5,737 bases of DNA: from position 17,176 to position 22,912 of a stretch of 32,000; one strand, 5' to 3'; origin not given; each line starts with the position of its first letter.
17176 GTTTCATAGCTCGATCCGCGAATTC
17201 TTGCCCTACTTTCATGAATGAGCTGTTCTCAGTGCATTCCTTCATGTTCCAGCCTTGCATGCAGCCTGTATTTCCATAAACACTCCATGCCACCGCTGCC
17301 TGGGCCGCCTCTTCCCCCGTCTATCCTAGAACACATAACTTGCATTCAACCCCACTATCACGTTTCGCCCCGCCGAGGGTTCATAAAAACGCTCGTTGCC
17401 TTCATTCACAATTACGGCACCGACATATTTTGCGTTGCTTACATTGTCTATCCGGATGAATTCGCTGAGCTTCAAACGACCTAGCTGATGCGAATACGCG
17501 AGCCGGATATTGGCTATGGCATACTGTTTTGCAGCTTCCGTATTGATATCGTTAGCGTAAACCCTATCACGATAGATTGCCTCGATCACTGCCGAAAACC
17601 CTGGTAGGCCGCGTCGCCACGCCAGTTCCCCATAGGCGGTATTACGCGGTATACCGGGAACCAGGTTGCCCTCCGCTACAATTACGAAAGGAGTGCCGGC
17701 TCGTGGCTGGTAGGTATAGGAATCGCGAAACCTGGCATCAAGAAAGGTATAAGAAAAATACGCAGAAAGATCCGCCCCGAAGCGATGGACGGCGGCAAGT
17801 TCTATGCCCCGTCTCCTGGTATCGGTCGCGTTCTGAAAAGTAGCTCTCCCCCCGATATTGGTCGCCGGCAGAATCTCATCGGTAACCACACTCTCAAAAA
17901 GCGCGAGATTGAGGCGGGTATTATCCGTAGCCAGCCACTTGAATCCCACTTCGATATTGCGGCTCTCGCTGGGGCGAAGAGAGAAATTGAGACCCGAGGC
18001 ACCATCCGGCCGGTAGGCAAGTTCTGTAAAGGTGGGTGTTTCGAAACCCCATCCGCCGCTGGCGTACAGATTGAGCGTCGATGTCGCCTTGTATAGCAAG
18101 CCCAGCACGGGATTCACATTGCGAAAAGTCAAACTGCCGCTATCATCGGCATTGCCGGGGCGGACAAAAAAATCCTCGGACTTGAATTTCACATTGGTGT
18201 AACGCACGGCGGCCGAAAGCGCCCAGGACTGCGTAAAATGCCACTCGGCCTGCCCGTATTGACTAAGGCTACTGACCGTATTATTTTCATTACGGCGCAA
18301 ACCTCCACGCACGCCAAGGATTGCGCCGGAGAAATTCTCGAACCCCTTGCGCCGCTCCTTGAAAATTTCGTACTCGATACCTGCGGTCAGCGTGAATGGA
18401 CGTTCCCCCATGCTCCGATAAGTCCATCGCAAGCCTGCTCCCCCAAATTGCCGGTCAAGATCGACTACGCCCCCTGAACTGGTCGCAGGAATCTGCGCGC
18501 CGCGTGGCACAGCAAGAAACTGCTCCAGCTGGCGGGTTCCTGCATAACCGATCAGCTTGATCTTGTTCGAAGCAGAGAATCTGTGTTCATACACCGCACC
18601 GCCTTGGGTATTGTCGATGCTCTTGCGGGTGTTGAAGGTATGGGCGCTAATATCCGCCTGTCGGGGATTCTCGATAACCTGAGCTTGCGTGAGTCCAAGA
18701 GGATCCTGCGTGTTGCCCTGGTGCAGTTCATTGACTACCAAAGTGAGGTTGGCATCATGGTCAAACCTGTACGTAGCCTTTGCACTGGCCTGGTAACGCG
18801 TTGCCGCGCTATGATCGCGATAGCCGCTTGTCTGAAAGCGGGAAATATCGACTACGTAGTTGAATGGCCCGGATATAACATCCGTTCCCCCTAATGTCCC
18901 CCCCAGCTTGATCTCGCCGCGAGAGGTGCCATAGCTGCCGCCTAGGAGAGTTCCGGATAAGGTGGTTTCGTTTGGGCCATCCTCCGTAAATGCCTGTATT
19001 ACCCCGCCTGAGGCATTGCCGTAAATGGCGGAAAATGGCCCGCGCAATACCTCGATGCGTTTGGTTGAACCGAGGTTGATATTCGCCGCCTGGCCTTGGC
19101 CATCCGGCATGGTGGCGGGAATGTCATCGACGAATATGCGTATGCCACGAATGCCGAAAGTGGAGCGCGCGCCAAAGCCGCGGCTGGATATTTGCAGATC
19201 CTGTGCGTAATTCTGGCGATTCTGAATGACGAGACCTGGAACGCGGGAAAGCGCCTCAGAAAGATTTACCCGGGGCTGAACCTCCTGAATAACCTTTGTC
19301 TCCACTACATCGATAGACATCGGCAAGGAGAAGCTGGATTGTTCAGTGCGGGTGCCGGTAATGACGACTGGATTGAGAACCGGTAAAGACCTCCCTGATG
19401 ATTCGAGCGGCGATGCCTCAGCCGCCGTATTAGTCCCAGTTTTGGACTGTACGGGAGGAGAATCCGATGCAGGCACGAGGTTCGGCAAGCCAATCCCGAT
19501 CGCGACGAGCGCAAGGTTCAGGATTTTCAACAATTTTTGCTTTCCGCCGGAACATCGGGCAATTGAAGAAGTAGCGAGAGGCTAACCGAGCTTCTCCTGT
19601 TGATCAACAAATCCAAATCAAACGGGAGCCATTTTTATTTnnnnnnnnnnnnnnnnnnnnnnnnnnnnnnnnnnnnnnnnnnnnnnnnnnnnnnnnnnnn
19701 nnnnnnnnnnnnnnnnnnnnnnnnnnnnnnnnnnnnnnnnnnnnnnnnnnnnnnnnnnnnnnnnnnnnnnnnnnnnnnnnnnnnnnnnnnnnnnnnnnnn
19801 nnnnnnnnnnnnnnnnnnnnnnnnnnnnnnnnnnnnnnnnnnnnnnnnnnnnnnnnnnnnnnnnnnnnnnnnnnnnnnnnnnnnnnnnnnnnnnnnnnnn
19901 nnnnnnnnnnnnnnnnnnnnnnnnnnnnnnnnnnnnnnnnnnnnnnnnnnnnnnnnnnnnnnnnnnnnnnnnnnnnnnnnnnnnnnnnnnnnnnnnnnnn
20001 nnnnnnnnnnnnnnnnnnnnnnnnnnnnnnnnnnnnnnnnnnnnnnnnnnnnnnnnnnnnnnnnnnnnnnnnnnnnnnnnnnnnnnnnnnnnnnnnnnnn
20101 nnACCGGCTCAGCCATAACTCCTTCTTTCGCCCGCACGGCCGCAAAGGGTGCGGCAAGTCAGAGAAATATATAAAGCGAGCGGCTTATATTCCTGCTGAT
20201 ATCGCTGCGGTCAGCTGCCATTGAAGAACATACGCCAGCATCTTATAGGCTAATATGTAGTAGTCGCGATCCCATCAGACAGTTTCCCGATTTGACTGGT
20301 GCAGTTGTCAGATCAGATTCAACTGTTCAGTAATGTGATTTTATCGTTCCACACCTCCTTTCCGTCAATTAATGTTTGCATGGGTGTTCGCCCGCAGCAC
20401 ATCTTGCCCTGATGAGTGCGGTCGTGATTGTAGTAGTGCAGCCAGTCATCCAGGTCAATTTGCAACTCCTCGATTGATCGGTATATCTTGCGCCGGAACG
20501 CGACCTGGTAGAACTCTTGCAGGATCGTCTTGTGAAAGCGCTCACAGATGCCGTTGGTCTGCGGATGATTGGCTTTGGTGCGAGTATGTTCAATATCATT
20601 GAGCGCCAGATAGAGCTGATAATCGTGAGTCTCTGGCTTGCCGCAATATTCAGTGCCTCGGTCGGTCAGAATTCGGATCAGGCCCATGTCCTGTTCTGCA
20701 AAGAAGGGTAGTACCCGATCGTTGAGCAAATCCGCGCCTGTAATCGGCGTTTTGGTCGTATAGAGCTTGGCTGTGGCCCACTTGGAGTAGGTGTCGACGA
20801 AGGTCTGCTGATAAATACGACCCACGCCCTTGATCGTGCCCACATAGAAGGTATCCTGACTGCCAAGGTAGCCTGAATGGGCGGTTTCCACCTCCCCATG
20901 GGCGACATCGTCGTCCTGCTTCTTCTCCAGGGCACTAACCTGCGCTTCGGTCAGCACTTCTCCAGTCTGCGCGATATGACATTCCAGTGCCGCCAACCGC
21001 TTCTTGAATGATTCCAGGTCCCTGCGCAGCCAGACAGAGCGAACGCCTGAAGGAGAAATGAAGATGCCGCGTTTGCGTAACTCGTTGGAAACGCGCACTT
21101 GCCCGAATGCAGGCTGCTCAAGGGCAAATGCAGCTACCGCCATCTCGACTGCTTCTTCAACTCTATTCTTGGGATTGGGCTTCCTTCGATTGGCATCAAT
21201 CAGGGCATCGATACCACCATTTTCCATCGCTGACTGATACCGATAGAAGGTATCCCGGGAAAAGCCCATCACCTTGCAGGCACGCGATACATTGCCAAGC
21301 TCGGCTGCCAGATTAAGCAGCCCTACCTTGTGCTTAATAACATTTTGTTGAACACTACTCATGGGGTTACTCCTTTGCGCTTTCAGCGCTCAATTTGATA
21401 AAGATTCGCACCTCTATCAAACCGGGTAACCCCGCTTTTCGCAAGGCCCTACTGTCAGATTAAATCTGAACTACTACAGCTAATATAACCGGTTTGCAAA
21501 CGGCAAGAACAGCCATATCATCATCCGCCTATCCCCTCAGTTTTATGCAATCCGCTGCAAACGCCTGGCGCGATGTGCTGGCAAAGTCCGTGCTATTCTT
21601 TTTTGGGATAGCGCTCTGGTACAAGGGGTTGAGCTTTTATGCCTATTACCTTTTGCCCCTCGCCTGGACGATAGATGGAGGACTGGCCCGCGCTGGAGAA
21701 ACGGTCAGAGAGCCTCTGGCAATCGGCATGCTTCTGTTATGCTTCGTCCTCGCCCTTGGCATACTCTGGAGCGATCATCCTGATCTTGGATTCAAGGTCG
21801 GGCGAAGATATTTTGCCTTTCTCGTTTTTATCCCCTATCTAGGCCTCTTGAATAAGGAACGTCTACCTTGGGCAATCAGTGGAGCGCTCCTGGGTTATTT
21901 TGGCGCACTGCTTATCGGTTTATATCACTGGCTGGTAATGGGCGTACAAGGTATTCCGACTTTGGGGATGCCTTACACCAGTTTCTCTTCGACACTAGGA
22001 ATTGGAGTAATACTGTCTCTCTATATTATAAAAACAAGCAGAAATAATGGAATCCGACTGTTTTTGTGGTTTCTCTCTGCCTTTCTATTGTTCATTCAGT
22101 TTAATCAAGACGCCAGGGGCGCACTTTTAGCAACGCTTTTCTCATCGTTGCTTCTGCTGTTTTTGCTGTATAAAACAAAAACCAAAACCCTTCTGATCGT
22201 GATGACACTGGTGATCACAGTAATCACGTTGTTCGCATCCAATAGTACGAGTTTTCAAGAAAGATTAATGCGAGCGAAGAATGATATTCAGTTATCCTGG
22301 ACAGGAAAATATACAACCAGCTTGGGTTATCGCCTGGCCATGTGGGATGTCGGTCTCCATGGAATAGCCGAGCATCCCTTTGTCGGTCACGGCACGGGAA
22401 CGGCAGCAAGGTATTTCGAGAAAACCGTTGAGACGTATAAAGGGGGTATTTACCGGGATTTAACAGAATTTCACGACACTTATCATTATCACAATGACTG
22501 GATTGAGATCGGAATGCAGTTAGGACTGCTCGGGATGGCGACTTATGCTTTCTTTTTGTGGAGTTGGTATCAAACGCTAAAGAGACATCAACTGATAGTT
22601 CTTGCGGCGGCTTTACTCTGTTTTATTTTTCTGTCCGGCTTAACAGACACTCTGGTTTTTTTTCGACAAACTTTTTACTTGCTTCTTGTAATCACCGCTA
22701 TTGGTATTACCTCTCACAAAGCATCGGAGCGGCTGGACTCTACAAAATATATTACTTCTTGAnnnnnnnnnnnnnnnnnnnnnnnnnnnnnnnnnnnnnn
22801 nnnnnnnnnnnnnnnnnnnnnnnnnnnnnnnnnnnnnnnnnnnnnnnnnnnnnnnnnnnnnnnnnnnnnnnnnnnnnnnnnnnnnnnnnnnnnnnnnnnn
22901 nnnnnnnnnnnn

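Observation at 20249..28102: Two identical, inverted IS481-family copies bracket a 5.4-kb cassette, yet each carries its own target duplication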

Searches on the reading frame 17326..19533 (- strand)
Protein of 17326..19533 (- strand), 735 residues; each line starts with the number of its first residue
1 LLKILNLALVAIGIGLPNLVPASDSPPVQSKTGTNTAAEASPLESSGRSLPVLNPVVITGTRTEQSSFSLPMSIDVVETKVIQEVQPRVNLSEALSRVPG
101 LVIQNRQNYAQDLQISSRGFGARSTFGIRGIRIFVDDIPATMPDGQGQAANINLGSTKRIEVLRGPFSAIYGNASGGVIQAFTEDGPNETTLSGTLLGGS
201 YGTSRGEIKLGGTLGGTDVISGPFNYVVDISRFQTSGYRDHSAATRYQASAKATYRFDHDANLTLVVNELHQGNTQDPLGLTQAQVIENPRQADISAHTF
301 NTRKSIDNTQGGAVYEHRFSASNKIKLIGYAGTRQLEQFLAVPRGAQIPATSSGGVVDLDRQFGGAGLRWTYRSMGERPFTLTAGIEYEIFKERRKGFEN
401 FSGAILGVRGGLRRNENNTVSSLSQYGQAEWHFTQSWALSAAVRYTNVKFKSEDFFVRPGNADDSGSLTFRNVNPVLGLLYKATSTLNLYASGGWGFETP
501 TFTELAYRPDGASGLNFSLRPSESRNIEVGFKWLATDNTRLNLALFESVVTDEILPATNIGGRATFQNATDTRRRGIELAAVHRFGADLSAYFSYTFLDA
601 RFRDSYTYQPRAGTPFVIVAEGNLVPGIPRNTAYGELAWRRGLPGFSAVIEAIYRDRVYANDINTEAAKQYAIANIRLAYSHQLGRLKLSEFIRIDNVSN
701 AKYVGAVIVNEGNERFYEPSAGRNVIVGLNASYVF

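Call 8: search_protein_families(library=pfam, proteins=[window:17326-19533:-])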
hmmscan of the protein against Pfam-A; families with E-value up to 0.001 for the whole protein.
window:17326-19533:- (735 aa): 2 families
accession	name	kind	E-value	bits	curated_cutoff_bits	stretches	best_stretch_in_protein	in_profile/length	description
PF00593.30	TonB_dep_Rec_b-barrel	-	1.2e-42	147.7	27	1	271-689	38-429/436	TonB dependent receptor-like, beta-barrel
PF07715.20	Plug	-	1.3e-18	67.9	23.9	1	69-178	4-107/107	TonB-dependent Receptor Plug Domain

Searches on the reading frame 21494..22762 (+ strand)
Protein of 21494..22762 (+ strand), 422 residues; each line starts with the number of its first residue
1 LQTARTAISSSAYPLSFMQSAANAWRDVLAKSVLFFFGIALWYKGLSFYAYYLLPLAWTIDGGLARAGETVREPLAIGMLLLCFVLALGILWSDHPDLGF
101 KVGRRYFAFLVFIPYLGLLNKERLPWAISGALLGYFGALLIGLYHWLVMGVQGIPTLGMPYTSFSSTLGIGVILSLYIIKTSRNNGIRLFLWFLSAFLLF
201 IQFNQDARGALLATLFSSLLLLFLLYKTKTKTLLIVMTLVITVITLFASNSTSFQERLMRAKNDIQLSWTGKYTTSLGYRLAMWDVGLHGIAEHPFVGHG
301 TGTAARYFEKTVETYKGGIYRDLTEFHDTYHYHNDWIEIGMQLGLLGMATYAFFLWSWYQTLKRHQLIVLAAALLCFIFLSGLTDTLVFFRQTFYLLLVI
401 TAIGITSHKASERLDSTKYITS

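Call 8: search_protein_families(library=pfam, proteins=[window:21494-22762:+])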
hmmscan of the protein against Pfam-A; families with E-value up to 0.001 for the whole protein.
window:21494-22762:+ (422 aa): 1 family
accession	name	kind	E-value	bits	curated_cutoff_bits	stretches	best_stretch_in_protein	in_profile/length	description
PF04932.20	Wzy_C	-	2.4e-21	76.5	31.7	1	194-351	2-148/149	O-Antigen ligase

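Call 13: search_protein_families(library=ncbifam, proteins=[window:21494-22762:+], max_evalue=0.01)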
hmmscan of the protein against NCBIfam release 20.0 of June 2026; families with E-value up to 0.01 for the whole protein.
window:21494-22762:+ (422 aa): 1 family
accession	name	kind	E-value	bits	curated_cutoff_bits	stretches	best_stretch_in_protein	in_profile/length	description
TIGR04370.1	glyco_rpt_poly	subfamily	0.0011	18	40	1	80-271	48-253/396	oligosaccharide repeat unit polymerase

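Call 56: search_protein_families(library=phrogs, proteins=[window:21545-22762:+], max_evalue=0.001)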
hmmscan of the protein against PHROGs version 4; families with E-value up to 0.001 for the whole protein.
window:21545-22762:+ (405 aa): 0 families

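Call 65: find_encoding_contigs(protein=window:21545-22762:+, flank=10000, max_places=6)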
Protein window:21545-22762:+ (405 aa): 4 contigs read that carry it; 3 places shown.
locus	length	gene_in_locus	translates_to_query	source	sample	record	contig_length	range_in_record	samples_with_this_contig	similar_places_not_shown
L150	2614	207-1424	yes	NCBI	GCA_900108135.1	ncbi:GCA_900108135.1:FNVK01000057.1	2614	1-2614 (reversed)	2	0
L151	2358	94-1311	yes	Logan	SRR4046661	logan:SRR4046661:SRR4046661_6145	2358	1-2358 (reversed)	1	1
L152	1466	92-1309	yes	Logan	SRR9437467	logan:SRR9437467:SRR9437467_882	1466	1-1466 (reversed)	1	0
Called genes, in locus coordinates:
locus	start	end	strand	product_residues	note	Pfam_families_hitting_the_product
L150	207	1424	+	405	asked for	PF04932:Wzy_C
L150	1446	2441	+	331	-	PF00535:Glycos_transf_2, PF13641:Glyco_tranf_2_3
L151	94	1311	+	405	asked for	PF04932:Wzy_C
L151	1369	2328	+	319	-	PF00535:Glycos_transf_2, PF13641:Glyco_tranf_2_3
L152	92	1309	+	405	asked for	PF04932:Wzy_C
